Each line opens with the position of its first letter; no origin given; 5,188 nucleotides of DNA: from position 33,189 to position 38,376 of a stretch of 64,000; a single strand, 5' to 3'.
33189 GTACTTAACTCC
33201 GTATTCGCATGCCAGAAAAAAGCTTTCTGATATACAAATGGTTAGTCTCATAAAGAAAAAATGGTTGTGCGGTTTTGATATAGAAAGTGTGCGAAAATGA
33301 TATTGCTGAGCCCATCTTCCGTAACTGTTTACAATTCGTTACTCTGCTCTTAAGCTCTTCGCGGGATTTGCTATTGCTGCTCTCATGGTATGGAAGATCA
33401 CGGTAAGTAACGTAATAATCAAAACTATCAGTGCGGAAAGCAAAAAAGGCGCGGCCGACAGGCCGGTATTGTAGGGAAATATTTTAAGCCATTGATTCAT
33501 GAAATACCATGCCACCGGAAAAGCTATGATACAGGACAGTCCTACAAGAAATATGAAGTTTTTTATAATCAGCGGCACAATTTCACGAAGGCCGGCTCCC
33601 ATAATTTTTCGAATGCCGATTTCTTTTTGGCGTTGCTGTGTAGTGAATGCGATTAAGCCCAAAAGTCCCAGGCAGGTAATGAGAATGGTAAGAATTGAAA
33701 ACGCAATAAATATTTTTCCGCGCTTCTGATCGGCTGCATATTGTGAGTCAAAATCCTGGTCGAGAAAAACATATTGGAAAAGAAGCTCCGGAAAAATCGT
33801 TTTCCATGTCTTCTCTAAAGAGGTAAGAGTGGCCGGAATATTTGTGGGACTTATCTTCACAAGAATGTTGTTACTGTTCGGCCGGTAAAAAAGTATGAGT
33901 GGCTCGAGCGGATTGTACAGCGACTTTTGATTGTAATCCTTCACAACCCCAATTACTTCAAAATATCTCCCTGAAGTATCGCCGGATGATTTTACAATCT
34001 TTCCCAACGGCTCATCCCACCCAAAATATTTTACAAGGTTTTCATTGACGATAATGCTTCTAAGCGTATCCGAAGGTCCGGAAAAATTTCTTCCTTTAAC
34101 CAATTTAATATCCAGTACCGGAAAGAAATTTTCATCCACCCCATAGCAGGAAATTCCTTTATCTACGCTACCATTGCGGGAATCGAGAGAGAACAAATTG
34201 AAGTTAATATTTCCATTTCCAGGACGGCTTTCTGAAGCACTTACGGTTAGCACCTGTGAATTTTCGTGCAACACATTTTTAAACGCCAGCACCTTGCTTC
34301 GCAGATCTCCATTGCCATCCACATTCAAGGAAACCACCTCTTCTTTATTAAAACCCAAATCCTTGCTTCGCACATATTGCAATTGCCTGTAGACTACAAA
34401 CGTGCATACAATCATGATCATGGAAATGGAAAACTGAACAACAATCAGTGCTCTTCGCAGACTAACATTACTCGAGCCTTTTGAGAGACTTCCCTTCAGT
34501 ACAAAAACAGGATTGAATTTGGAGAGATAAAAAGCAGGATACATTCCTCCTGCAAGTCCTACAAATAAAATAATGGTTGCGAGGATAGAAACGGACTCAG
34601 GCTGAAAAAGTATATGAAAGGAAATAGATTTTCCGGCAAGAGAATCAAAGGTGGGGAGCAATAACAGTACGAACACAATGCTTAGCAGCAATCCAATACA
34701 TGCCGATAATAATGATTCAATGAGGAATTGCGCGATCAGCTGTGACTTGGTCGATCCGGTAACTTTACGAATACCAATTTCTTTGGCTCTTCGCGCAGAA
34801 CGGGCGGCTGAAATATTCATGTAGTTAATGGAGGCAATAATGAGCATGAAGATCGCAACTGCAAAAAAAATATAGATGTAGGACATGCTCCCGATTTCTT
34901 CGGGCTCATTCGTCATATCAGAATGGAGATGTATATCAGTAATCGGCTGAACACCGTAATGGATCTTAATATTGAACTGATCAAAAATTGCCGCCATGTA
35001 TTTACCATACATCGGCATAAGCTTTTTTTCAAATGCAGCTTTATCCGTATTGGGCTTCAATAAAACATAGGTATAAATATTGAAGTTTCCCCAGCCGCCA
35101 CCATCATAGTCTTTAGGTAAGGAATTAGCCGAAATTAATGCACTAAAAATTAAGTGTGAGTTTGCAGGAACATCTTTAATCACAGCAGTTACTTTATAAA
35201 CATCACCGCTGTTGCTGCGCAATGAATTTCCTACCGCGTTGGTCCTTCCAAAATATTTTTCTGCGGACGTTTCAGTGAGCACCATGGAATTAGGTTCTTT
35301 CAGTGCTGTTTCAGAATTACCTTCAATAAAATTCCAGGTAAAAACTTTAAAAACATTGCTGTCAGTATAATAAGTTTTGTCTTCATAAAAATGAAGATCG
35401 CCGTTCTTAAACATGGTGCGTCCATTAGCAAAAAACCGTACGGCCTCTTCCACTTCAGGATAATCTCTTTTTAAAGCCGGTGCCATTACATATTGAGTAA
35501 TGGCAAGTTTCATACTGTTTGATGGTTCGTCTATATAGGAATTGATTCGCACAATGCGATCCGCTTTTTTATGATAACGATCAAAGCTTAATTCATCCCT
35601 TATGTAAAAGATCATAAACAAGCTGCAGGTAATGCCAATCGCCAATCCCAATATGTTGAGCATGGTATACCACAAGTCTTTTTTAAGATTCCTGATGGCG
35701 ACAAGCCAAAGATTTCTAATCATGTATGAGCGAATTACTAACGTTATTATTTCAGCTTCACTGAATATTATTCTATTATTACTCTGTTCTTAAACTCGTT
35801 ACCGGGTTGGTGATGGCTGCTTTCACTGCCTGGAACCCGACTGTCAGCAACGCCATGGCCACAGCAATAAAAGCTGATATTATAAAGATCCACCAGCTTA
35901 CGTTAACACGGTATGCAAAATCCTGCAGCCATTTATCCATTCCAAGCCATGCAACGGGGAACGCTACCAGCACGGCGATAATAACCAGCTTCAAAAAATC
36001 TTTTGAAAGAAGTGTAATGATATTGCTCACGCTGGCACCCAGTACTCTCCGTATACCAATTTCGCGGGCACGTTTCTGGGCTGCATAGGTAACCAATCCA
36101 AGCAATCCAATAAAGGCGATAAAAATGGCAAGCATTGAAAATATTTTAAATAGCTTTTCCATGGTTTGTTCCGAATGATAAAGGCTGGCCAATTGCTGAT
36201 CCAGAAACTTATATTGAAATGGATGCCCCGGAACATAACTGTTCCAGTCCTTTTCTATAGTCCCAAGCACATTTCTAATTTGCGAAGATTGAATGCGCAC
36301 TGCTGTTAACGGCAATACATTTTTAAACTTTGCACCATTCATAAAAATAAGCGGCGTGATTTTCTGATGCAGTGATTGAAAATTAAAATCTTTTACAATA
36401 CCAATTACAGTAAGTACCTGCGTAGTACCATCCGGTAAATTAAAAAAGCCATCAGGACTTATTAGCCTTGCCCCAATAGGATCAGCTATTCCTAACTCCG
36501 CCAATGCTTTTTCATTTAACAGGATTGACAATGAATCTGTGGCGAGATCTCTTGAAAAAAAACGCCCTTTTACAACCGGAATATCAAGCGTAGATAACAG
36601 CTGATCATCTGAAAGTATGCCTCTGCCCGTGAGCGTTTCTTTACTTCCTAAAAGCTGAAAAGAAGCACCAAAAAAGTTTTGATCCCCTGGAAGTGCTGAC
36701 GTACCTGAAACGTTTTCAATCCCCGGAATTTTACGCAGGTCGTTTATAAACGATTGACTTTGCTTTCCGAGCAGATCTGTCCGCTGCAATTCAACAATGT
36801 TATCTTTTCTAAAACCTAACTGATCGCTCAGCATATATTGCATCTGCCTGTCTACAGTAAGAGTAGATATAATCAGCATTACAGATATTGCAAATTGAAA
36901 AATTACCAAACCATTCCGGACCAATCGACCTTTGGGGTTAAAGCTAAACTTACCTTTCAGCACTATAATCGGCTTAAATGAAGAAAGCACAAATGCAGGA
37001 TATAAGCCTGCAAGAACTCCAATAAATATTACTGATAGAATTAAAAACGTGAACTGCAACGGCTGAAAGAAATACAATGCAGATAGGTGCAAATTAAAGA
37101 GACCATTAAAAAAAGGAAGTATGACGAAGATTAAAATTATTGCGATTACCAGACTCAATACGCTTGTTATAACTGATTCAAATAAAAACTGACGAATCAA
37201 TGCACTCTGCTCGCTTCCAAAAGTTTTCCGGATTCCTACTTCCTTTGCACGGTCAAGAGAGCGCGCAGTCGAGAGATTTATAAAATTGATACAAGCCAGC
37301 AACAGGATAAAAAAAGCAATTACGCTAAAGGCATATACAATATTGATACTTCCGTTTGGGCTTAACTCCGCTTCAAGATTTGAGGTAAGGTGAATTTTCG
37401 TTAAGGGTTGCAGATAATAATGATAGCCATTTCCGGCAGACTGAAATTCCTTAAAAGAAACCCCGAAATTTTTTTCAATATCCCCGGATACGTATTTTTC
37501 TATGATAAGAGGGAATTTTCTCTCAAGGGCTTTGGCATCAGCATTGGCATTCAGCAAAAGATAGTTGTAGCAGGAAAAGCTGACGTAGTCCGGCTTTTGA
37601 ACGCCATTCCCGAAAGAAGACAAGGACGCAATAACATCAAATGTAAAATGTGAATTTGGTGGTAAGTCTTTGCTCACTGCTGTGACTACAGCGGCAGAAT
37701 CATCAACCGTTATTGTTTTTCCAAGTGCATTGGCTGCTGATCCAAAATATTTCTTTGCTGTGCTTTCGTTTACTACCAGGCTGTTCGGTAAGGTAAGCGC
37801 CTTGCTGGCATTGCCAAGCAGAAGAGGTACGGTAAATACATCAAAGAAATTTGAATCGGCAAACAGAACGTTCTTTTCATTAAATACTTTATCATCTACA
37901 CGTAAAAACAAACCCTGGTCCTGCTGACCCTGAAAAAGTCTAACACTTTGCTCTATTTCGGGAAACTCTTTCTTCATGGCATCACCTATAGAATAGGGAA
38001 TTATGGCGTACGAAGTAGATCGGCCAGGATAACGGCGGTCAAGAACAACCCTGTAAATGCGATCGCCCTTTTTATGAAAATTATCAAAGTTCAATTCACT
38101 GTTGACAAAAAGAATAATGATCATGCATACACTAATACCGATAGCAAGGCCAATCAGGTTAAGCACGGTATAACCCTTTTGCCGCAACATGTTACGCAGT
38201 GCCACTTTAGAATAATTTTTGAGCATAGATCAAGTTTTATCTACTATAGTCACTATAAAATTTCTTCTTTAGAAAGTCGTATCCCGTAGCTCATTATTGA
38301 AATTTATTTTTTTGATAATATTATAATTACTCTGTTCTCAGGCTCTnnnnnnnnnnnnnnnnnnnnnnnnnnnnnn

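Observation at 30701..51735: One adaptor and one ATPase feed a ~19-kb battery of eight tandem duplicated-FtsX (MacB-type) permease paralogs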

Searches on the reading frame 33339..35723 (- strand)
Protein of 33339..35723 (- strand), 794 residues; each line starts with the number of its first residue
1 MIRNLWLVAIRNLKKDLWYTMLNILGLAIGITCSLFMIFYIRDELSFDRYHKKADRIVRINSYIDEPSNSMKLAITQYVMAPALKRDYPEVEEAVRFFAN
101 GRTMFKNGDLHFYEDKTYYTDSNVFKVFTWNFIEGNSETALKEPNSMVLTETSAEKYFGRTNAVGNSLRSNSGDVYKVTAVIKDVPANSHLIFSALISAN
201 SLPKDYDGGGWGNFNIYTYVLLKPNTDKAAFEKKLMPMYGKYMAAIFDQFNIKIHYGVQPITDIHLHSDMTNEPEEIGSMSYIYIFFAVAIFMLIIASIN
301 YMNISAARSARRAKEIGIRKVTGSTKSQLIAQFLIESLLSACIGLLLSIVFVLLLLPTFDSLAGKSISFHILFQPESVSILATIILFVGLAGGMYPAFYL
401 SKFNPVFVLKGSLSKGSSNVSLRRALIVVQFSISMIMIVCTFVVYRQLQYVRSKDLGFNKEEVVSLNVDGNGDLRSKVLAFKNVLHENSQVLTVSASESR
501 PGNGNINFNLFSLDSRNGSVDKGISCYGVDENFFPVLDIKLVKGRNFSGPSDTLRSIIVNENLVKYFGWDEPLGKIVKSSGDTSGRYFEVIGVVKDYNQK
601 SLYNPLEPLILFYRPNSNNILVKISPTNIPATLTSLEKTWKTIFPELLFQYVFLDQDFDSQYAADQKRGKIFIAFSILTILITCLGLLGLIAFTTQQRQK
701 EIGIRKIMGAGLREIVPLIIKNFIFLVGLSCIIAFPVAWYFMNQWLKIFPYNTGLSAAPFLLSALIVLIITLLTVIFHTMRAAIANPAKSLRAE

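Call 3: search_protein_families(library=pfam, proteins=[window:33339-35723:-])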
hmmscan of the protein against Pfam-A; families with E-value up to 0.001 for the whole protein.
window:33339-35723:- (794 aa): 2 families
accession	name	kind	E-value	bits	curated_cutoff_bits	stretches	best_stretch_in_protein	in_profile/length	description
PF12704.14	MacB_PCD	-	3.1e-35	122.8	27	2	20-235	1-204/207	MacB-like periplasmic core domain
PF02687.27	FtsX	-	2.4e-26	92.6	25.5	2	288-405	2-120/120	FtsX-like permease C-terminal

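Call 6: search_protein_families(library=ncbifam, proteins=[window:33339-35723:-])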
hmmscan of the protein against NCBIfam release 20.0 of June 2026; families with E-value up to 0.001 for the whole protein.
window:33339-35723:- (794 aa): 4 families
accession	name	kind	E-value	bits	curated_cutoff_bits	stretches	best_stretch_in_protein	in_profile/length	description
TIGR03434.1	ADOP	subfamily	6.8e-83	279.1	622.3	1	9-794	8-803/803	ADOP family duplicated permease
NF038008.1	ABC_perm_DarB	equivalog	3.3e-45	154.3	700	1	20-780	12-772/777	darobactin export ABC transporter permease subunit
NF007826.0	PRK10535.1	equivalog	2.4e-09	36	966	1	288-409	527-645/648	macrolide ABC transporter ATP-binding protein/permease MacB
NF038346.1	FtsX_actino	exception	5e-06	26.1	250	1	285-393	182-294/308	permease-like cell division protein FtsX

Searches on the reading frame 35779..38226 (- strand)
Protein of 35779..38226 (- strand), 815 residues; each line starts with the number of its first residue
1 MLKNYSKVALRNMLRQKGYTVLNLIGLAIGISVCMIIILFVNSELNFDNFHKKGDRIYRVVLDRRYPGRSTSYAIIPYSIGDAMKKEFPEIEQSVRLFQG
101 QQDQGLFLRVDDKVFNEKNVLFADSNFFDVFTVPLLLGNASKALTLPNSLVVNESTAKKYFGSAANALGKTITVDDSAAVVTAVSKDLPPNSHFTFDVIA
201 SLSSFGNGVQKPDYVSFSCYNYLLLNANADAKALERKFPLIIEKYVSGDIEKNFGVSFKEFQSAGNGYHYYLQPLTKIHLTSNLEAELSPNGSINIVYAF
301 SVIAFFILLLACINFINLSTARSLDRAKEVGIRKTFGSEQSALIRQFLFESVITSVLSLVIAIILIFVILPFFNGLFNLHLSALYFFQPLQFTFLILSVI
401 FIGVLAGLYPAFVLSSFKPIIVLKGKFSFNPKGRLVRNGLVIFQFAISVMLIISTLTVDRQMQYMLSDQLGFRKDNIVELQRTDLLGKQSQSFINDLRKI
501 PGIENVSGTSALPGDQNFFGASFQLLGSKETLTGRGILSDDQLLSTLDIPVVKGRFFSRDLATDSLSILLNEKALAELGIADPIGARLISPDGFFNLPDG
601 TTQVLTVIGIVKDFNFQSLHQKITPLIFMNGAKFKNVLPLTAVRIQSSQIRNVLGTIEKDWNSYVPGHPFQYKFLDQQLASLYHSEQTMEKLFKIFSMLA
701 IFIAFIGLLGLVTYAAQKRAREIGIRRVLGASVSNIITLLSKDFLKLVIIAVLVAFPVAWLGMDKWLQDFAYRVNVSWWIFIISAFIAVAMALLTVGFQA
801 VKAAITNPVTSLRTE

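Call 3: search_protein_families(library=pfam, proteins=[window:35779-38226:-])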
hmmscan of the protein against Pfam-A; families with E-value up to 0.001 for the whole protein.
window:35779-38226:- (815 aa): 2 families
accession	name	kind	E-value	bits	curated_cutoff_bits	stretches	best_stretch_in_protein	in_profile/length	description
PF12704.14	MacB_PCD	-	4.2e-31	109.3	27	2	20-236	1-202/207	MacB-like periplasmic core domain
PF02687.27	FtsX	-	2.5e-23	82.9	25.5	2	302-417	2-118/120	FtsX-like permease C-terminal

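Call 6: search_protein_families(library=ncbifam, proteins=[window:35779-38226:-])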
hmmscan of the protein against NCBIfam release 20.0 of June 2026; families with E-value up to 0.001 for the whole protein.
window:35779-38226:- (815 aa): 4 families
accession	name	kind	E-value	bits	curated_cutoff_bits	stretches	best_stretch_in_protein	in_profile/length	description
TIGR03434.1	ADOP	subfamily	1.6e-84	284.5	622.3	1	8-815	7-803/803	ADOP family duplicated permease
NF038008.1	ABC_perm_DarB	equivalog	1.6e-31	109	700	1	20-796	12-767/777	darobactin export ABC transporter permease subunit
NF007826.0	PRK10535.1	equivalog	3.2e-10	38.9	966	1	300-422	525-644/648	macrolide ABC transporter ATP-binding protein/permease MacB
NF038346.1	FtsX_actino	exception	2.8e-05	23.7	250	0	300-413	186-300/308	permease-like cell division protein FtsX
